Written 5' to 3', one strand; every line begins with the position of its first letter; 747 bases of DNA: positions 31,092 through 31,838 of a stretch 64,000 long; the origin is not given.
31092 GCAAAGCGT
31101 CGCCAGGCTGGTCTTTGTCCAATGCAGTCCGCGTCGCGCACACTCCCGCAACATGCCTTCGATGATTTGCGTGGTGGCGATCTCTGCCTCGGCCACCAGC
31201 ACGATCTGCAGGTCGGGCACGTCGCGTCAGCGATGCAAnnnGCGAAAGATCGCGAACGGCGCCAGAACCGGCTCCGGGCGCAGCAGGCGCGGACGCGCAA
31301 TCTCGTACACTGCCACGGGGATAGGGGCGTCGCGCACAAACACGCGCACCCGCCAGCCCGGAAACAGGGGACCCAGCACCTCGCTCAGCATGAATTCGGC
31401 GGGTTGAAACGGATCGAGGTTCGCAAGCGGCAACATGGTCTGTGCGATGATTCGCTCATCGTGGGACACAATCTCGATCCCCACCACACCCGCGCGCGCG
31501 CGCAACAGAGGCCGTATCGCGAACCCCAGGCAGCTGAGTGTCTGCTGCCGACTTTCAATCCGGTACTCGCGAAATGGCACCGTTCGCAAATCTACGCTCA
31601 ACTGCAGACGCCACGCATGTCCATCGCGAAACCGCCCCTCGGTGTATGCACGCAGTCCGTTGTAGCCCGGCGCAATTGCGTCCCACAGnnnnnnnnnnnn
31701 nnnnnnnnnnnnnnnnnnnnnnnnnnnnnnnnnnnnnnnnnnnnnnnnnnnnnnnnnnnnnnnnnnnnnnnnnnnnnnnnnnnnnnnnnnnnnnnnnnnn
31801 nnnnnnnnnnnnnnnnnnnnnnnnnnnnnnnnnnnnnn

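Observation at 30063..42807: prsT heads a 9-to-10-gene operon encoding a complete ABC-transporter-dependent glycan pathway inside a PEP-CTERM locus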

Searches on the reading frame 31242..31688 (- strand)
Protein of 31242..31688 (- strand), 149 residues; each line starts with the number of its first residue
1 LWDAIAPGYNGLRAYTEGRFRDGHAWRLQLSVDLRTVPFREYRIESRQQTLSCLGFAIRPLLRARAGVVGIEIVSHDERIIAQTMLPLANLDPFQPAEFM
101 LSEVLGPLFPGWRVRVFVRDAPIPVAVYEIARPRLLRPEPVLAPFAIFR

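Call 69: search_protein_families(library=pfam, proteins=[window:31242-31688:-], max_evalue=10)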
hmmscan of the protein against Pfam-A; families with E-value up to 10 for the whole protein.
window:31242-31688:- (149 aa): 1 family
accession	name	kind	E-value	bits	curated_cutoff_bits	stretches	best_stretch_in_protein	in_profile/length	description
PF15514.12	ThaI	-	0.28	11.4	25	1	46-84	9-47/203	Restriction endonuclease ThaI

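Call 72: predict_structure(alignment_id=A5)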
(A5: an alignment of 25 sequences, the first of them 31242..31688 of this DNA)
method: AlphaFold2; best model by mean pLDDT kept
length: 149 residues; sequences in the alignment: 25
mean_pLDDT: 92.1   pTM: 0.87
mean pLDDT of the five models: 92.1, 91.6, 91.0, 90.9, 90.8
residues with pLDDT >= 90: 110; 70-90: 35; 50-70: 4; < 50: 0
segments of 3 or more residues with pLDDT < 50: none
pLDDT, mean of each block of 10 residues (from residue 1): 88 85 78 98 88 96 96 97 98 96 92 97 97 84 93
secondary structure, 60 per line:
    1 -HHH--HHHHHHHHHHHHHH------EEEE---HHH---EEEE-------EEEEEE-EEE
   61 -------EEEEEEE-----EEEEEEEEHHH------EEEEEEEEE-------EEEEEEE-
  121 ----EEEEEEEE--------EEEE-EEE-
elements in order: H7-20 E27-30 E40-43 E51-56 E58-60 E68-74 E80-87 E97-105 E113-119 E125-132 E141-144 E146-148

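Call 74: fold_search(model_id=the predicted structure, library=pdb)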
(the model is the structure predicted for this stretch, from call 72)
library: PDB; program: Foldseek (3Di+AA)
matches with E <= 10: 1579; with E <= 0.001: 1
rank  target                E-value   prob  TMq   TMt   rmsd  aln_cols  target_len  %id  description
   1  1xb9_C                5.4e-04  1.00  0.30  0.38   7.2       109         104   17  The structure and function of Xenopus NO38-core, a histone chaperone in the nucleolus (released 2004-12-21)
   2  1xb9_A                1.5e-03  0.99  0.31  0.38   8.1       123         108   15  The structure and function of Xenopus NO38-core, a histone chaperone in the nucleolus (released 2004-12-21)
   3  1xb9_J                1.8e-03  0.98  0.31  0.39   7.8       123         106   15  The structure and function of Xenopus NO38-core, a histone chaperone in the nucleolus (released 2004-12-21)
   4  9eui_Q                2.6e-03  1.00  0.43  0.09  14.2       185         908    9  Cryo-EM structure of Staphylococcus aureus bacteriophage phi812 baseplate in the post-contraction state - complete (released 2025-04-09)
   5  1xe0_G                2.6e-03  0.99  0.31  0.40   7.2       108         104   18  The structure and function of Xenopus NO38-core, a histone binding chaperone in the nucleolus (released 2004-12-21)
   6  1xe0_E                2.9e-03  0.98  0.29  0.38   7.1       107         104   17  The structure and function of Xenopus NO38-core, a histone binding chaperone in the nucleolus (released 2004-12-21)
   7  5ehd_J                2.9e-03  0.97  0.30  0.38   7.4       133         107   12  Crystal structure of human nucleophosmin-core in complex with cytochrome c (released 2016-11-09)
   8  1xb9_F                3.4e-03  0.98  0.31  0.39   7.0       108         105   16  The structure and function of Xenopus NO38-core, a histone chaperone in the nucleolus (released 2004-12-21)
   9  1xb9_E                3.4e-03  0.97  0.30  0.38   7.5       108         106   17  The structure and function of Xenopus NO38-core, a histone chaperone in the nucleolus (released 2004-12-21)
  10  4n8m_D                3.4e-03  0.96  0.28  0.36   7.3       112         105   13  Structural polymorphism in the N-terminal oligomerization domain of NPM1 (released 2014-03-12)
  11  1xe0_H                3.6e-03  0.97  0.29  0.37   7.2       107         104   17  The structure and function of Xenopus NO38-core, a histone binding chaperone in the nucleolus (released 2004-12-21)
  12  5ehd_h                3.6e-03  0.96  0.29  0.37   7.9       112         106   15  Crystal structure of human nucleophosmin-core in complex with cytochrome c (released 2016-11-09)
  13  1xe0_F                3.8e-03  0.98  0.31  0.39   6.9       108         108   16  The structure and function of Xenopus NO38-core, a histone binding chaperone in the nucleolus (released 2004-12-21)
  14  5azy_A                4.0e-03  1.00  0.35  0.48   6.4       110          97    9  Crystal structure of p24delta1 GOLD domain (Native 2) (released 2016-09-14)
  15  1xb9_D                4.0e-03  0.97  0.30  0.39   7.5       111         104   16  The structure and function of Xenopus NO38-core, a histone chaperone in the nucleolus (released 2004-12-21)
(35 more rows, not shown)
